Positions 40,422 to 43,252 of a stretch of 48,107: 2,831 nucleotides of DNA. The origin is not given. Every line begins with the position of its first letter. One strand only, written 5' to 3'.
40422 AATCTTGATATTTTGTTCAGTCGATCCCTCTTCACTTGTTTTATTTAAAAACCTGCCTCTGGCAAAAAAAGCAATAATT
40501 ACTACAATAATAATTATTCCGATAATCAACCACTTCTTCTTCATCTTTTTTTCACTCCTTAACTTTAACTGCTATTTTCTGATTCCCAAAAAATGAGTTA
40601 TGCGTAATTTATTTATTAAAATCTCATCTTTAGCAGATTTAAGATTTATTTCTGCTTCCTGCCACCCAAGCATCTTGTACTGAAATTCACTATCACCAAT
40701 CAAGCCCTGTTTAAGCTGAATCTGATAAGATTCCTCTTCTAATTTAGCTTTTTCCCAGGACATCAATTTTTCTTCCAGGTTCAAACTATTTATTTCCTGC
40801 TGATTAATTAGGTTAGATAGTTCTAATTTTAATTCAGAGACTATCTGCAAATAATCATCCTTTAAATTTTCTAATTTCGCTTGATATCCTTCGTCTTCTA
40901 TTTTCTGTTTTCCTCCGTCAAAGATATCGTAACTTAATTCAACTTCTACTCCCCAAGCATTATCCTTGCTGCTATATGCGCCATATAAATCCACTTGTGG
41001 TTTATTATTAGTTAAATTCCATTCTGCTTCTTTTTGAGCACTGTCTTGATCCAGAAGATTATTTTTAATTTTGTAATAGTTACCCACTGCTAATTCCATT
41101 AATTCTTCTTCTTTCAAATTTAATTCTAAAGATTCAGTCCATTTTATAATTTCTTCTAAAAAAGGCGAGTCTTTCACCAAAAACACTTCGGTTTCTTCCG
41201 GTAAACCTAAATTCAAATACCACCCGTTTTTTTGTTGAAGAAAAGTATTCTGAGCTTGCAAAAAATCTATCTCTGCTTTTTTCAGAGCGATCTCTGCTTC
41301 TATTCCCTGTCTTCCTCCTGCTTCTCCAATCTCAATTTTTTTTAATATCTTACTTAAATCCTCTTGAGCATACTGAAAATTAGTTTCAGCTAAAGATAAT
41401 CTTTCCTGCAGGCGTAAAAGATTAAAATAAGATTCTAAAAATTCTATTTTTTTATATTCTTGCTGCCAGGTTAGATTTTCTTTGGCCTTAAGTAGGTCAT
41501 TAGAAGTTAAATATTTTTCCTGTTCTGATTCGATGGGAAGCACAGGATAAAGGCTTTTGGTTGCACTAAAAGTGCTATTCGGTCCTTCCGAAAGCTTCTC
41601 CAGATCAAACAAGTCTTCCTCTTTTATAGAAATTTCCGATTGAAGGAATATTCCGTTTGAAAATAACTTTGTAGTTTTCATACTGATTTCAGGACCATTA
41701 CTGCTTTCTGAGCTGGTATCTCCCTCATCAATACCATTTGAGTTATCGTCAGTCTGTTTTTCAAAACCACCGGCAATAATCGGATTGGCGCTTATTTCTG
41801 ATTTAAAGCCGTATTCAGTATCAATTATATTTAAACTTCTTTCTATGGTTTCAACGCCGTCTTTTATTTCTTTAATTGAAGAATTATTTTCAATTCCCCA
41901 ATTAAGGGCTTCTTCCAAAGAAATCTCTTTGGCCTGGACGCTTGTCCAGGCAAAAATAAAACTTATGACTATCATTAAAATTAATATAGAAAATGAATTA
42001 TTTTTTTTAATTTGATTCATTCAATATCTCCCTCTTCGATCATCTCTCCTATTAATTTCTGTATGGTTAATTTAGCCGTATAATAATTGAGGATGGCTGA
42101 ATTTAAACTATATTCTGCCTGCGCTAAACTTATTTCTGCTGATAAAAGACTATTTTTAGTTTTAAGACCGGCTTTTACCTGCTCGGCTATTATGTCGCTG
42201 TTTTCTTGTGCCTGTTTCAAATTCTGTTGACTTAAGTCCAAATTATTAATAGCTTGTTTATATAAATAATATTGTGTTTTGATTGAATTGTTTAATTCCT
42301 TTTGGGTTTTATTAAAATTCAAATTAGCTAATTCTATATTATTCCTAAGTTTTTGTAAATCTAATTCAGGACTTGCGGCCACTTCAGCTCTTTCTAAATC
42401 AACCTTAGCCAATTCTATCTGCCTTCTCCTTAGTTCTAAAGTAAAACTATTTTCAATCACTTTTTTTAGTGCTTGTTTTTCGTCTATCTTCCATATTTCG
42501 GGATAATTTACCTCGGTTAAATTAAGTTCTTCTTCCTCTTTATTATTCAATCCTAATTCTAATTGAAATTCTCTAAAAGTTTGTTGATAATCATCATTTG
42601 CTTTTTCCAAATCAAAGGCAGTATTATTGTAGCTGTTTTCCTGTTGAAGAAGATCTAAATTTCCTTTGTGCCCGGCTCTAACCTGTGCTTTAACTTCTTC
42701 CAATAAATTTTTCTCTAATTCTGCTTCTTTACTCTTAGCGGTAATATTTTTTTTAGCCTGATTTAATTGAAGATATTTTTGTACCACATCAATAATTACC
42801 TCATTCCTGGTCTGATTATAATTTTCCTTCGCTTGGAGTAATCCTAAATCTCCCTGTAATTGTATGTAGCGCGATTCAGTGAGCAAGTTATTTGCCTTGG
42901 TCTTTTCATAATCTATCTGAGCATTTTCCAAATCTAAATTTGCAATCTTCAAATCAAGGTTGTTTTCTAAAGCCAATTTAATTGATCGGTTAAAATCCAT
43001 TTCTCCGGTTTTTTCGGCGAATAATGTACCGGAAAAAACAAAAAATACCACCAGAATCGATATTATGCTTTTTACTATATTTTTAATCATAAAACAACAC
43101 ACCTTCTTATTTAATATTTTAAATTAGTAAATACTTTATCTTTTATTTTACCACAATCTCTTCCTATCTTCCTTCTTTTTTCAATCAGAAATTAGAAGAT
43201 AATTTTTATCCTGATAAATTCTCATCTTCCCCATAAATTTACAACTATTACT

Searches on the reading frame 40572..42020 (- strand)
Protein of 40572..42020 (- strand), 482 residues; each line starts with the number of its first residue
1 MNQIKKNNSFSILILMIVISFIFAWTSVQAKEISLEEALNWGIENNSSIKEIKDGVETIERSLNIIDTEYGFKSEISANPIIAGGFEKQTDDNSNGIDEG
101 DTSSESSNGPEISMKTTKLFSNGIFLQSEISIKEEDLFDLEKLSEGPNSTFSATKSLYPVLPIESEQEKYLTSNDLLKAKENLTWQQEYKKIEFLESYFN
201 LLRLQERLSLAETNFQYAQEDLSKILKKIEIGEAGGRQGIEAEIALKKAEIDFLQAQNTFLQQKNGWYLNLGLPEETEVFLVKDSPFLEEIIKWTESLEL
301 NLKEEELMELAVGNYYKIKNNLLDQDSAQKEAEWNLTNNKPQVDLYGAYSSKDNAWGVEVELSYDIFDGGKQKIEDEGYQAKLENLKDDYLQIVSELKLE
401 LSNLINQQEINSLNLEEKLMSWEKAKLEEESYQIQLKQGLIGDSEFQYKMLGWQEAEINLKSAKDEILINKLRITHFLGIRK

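Call 79: search_protein_families(library=pfam, proteins=[window:40572-42020:-], max_evalue=0.00001)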
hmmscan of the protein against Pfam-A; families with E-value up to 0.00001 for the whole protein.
window:40572-42020:- (482 aa): 1 family
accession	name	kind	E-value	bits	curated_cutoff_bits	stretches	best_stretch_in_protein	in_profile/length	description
PF02321.23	OEP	-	1.5e-13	51.4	22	1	305-479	2-187/187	Outer membrane efflux protein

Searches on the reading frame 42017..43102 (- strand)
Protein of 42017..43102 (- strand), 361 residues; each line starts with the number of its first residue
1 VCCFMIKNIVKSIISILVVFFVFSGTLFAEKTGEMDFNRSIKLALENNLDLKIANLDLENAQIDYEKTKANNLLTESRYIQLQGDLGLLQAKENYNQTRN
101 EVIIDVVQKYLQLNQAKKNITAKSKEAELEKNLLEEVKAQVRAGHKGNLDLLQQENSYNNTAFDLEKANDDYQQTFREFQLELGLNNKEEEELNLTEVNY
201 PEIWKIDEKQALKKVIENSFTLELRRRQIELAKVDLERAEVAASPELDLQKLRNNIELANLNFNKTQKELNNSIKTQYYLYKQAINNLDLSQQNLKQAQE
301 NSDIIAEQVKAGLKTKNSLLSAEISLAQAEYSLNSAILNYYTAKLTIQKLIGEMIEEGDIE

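Call 79: search_protein_families(library=pfam, proteins=[window:42017-43102:-], max_evalue=0.00001)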
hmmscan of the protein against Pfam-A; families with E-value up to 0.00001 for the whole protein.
window:42017-43102:- (361 aa): 1 family
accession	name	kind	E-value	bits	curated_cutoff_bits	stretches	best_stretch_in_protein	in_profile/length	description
PF02321.23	OEP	-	4.1e-22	79.3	22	2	251-352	86-187/187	Outer membrane efflux protein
